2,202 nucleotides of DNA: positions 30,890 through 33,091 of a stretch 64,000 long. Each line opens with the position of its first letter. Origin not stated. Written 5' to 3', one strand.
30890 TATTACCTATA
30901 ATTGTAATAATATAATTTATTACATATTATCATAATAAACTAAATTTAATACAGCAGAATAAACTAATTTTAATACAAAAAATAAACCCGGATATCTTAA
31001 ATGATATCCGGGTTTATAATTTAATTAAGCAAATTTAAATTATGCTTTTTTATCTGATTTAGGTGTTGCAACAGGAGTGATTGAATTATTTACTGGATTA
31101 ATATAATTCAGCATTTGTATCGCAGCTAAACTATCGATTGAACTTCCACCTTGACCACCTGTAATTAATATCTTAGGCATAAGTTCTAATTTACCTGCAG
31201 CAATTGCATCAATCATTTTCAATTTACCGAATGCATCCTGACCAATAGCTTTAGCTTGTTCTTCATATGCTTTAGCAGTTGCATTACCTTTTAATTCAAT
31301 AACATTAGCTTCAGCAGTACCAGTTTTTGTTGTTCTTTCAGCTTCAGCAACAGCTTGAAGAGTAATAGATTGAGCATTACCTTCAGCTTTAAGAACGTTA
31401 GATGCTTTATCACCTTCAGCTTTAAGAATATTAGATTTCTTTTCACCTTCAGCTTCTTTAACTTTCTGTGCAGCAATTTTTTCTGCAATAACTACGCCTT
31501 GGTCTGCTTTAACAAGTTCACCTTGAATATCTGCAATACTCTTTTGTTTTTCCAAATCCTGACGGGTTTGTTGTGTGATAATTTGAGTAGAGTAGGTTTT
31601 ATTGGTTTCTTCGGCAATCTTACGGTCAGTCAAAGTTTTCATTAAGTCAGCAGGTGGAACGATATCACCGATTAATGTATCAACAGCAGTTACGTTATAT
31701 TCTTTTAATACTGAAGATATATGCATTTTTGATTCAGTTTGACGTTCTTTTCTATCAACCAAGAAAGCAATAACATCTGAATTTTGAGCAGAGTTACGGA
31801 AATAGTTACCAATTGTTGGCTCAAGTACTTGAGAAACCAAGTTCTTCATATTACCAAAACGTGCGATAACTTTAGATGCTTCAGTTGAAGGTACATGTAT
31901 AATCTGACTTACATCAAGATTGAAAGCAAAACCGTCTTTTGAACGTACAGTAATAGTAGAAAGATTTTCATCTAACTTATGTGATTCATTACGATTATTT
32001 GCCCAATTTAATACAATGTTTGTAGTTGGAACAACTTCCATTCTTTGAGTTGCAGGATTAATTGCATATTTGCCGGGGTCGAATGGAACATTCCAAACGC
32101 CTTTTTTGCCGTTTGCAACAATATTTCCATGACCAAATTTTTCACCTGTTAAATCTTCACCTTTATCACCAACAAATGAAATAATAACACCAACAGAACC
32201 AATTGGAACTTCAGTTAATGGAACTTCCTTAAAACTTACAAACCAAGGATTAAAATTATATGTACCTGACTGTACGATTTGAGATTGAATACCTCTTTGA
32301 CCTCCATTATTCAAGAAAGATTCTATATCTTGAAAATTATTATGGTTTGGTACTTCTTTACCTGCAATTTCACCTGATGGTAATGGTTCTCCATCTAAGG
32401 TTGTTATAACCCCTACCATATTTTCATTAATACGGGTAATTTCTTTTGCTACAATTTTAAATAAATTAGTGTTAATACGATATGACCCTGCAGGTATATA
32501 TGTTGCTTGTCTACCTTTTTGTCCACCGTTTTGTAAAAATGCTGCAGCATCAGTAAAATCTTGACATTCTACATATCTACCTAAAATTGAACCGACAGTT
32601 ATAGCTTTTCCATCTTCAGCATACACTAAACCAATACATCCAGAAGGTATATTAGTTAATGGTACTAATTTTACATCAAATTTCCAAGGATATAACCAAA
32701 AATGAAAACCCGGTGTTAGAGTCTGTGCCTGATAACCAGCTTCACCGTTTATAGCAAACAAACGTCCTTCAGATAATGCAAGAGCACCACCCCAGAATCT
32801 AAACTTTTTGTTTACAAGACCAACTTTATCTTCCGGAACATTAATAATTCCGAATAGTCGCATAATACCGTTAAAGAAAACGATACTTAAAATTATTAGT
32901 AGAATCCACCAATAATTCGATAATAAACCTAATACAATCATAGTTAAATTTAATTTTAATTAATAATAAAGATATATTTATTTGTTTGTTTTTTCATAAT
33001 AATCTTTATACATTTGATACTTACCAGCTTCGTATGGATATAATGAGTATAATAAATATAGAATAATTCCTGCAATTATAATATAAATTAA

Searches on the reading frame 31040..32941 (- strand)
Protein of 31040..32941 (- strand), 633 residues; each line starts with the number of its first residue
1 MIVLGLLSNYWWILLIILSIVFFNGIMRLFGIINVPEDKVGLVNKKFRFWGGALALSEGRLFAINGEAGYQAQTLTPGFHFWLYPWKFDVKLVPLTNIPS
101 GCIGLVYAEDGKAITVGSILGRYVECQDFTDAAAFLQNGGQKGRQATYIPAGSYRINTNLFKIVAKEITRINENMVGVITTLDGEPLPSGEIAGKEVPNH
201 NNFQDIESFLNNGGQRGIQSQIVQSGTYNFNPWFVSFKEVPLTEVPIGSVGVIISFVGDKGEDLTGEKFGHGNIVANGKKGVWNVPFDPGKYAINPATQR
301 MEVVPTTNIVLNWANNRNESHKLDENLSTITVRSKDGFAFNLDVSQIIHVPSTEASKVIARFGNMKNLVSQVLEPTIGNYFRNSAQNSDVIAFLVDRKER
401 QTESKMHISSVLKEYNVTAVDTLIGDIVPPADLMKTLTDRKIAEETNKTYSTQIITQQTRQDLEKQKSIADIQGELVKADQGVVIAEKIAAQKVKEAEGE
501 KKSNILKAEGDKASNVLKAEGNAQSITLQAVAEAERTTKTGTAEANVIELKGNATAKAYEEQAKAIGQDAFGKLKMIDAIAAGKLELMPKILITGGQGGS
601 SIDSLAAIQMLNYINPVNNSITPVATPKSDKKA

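Call 11: search_protein_families(library=pfam, proteins=[window:31040-32941:-], max_evalue=0.01)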
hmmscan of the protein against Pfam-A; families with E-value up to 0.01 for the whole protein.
window:31040-32941:- (633 aa): 1 family
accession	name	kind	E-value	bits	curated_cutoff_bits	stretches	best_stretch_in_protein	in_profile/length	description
PF01145.31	Band_7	-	2.1e-24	87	23.6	1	274-457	19-172/176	SPFH domain / Band 7 family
